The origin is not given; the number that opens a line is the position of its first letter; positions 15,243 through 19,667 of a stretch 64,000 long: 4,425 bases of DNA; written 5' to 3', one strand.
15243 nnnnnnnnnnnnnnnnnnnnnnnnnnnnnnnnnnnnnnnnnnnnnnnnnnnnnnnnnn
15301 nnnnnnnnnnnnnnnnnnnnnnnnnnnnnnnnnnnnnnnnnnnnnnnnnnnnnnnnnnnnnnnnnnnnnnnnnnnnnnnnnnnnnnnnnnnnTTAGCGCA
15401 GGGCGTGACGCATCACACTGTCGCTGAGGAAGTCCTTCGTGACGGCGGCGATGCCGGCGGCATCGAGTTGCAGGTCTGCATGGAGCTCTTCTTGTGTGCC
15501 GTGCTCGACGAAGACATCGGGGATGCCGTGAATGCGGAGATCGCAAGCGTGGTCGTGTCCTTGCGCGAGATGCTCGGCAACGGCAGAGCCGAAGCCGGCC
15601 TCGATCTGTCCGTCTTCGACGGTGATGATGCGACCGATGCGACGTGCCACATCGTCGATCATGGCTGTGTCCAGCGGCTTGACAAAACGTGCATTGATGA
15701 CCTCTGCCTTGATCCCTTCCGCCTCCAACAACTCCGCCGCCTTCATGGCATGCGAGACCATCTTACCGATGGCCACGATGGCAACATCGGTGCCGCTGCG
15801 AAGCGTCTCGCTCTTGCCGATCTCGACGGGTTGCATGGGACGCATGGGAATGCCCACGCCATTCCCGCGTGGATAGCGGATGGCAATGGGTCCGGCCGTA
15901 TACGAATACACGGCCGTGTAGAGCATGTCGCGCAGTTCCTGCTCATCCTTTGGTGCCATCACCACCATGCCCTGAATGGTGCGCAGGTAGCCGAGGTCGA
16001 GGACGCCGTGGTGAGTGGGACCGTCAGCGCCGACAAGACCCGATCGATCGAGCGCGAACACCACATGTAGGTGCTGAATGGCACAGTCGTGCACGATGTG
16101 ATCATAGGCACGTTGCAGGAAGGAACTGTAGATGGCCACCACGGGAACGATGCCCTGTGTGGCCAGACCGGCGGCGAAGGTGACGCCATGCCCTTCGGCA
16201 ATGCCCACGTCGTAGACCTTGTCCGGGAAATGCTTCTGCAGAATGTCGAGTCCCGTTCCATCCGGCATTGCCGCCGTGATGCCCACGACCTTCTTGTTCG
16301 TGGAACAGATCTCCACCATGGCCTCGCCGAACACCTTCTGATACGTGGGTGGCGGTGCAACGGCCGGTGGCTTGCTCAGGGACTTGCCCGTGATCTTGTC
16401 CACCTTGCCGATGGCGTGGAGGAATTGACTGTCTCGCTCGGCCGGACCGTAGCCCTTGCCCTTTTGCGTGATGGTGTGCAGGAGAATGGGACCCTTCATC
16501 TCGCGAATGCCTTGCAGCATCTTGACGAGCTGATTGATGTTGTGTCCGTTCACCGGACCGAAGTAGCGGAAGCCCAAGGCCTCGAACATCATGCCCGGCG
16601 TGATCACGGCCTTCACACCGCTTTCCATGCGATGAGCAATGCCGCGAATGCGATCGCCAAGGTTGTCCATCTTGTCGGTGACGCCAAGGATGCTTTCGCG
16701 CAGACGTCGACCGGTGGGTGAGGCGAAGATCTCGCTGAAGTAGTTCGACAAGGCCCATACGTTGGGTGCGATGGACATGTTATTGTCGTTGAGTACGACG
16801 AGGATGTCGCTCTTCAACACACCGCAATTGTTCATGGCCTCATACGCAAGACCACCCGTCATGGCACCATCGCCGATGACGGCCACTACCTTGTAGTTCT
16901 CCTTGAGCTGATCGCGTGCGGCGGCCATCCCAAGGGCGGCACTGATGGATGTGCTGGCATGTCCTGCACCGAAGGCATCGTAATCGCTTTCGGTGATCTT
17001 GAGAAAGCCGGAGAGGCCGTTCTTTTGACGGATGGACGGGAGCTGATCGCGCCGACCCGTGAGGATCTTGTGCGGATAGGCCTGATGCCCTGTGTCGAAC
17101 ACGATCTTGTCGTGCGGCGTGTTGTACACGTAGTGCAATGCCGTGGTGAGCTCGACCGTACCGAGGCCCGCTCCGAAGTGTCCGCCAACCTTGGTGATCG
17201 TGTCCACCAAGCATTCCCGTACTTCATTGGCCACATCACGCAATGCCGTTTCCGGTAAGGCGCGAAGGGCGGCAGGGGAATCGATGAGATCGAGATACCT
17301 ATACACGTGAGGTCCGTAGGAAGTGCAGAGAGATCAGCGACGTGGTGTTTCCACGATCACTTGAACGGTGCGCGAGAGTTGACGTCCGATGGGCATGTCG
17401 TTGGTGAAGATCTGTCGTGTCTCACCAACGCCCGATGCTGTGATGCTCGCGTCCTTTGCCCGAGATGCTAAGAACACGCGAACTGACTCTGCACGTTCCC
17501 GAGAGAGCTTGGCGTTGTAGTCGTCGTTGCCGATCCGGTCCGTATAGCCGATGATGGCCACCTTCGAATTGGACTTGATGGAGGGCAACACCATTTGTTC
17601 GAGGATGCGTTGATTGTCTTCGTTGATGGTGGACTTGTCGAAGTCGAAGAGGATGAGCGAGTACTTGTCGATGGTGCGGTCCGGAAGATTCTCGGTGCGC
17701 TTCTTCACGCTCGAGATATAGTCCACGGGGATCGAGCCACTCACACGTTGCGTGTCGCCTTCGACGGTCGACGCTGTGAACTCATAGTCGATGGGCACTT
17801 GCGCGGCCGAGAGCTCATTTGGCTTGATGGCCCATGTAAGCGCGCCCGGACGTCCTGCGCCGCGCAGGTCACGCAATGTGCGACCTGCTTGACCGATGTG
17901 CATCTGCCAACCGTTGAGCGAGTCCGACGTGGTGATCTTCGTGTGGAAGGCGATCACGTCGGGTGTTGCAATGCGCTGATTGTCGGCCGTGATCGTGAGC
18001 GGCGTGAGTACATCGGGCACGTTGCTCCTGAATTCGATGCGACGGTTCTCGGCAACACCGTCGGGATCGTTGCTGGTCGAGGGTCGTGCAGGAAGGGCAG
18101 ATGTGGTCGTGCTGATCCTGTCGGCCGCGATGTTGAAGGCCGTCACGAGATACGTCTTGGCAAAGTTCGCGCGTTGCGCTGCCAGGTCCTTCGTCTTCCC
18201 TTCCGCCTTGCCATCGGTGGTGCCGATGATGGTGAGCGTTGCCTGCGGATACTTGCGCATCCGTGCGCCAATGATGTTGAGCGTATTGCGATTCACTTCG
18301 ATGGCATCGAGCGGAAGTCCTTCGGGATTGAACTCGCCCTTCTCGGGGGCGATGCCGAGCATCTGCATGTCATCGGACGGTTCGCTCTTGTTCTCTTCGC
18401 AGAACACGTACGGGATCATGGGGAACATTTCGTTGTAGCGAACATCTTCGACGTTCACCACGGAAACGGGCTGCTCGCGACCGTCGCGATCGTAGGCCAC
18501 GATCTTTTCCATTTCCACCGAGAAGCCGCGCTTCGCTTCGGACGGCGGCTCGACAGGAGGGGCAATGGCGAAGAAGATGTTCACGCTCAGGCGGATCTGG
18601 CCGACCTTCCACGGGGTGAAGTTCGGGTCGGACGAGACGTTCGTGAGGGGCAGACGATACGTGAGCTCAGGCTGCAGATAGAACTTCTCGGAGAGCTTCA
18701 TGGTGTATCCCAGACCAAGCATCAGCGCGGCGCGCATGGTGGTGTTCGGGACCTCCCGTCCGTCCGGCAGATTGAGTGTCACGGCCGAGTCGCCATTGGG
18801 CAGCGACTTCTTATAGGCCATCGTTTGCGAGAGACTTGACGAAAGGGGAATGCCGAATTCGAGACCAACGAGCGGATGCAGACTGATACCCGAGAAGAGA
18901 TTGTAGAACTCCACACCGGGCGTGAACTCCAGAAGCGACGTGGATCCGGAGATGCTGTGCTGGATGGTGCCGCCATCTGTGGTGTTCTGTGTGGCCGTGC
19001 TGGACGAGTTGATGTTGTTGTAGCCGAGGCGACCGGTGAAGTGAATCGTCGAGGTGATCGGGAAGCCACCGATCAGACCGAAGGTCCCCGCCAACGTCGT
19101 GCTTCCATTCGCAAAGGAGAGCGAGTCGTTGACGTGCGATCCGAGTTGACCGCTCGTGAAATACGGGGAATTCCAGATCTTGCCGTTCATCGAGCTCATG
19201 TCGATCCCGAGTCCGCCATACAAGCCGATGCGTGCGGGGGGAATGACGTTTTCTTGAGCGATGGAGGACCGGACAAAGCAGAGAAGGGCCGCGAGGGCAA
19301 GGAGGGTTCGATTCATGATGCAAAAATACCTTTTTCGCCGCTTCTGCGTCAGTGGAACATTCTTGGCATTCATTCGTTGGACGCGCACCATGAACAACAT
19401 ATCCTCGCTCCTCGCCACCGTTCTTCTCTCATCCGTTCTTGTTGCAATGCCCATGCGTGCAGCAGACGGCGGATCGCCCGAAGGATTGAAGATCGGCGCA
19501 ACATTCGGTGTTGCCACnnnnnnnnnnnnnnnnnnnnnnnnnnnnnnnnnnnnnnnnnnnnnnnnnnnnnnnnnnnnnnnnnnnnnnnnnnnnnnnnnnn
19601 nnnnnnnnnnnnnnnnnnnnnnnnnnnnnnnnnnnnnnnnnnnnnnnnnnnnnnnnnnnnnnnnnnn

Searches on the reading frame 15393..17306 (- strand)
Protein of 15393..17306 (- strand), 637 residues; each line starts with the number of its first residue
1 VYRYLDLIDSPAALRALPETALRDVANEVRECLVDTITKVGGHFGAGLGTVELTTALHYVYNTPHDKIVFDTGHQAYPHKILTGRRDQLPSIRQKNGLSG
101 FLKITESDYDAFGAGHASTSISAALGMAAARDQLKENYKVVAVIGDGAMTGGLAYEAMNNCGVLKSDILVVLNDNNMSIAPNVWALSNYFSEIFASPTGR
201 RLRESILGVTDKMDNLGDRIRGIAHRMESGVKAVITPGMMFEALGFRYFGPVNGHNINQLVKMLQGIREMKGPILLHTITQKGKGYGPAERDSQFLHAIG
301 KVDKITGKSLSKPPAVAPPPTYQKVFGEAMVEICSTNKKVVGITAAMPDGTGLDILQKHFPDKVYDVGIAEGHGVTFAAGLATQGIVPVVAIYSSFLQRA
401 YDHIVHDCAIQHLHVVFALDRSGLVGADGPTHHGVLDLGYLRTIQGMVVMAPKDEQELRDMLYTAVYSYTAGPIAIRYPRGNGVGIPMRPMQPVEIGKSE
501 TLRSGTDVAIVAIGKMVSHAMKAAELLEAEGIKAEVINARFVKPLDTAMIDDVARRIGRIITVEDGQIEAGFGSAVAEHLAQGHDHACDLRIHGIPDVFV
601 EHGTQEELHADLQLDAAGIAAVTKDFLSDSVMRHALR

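Call 33: search_protein_families(library=pfam, proteins=[window:15393-17306:-], max_evalue=0.01)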
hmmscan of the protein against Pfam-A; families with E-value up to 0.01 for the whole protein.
window:15393-17306:- (637 aa): 8 families
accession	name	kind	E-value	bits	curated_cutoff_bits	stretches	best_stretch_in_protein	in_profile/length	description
PF13292.11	DXP_synthase_N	-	1.9e-113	378.7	21.2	1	5-280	1-274/274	1-deoxy-D-xylulose-5-phosphate synthase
PF02779.29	Transket_pyr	-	4.3e-44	150.7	27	1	320-482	3-171/174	Transketolase, pyrimidine binding domain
PF02780.25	Transketolase_C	-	1.2e-34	119.4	25.9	1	497-619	1-124/124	Transketolase, C-terminal domain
PF00456.26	Transketolase_N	-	2.1e-05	24.1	22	1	24-177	4-185/334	Transketolase, thiamine diphosphate binding domain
PF02775.26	TPP_enzyme_C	-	0.00016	22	21.9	1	112-178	25-85/151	Thiamine pyrophosphate enzyme, C-terminal TPP binding domain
PF22613.1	Transketolase_C_1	-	0.00017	22.2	27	1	504-541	10-47/113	Transketolase-like TK C-terminal domain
PF00676.26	E1_dh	-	0.0012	18.3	22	1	117-180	105-166/300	Dehydrogenase E1 component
PF17147.9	PFOR_II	-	0.0015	19.3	27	1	507-567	2-62/102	Pyruvate:ferredoxin oxidoreductase core domain II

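Call 45: list_cluster_members(proteins=[P0001, window:15393-17306:-, window:4093-6369:-])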
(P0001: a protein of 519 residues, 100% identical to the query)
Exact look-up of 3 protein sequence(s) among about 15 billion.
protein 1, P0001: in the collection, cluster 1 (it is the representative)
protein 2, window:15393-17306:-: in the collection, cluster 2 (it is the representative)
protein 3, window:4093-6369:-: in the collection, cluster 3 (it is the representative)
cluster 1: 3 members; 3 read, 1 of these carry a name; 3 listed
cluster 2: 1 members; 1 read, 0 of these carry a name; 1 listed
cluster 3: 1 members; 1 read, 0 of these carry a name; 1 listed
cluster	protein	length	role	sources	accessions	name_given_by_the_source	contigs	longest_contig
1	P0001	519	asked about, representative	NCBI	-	-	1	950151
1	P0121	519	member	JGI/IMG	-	uncharacterized protein (DUF1800 family)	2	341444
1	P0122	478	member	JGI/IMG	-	-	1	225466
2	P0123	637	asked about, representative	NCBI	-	-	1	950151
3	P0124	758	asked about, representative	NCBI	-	-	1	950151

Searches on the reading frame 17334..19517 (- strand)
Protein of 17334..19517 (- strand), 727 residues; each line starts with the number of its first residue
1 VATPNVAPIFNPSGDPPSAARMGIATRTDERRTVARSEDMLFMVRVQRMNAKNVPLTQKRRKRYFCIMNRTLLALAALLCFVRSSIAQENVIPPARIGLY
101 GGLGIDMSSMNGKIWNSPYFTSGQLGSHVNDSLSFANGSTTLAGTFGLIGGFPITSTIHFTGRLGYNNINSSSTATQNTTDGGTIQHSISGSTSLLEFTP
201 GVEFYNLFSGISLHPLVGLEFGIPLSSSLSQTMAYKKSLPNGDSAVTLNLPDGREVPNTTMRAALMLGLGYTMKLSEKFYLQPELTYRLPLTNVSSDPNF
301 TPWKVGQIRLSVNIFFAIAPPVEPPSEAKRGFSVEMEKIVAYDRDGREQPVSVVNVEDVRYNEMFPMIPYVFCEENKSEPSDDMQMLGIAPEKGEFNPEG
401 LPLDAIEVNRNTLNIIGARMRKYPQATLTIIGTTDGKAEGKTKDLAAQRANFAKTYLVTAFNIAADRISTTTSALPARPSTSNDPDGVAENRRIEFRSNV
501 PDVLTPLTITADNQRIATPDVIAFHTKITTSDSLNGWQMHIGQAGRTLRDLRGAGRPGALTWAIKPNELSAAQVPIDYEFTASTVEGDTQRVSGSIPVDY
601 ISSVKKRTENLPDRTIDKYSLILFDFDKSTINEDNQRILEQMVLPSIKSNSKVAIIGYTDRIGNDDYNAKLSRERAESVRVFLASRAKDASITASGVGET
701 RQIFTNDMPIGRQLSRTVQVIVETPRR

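Call 33: search_protein_families(library=pfam, proteins=[window:17334-19517:-], max_evalue=0.01)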
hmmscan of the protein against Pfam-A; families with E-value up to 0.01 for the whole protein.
window:17334-19517:- (727 aa): 1 family
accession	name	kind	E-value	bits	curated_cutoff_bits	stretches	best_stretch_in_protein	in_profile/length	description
PF00691.25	OmpA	-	1.8e-19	70.3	27.2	2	623-712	1-94/98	OmpA family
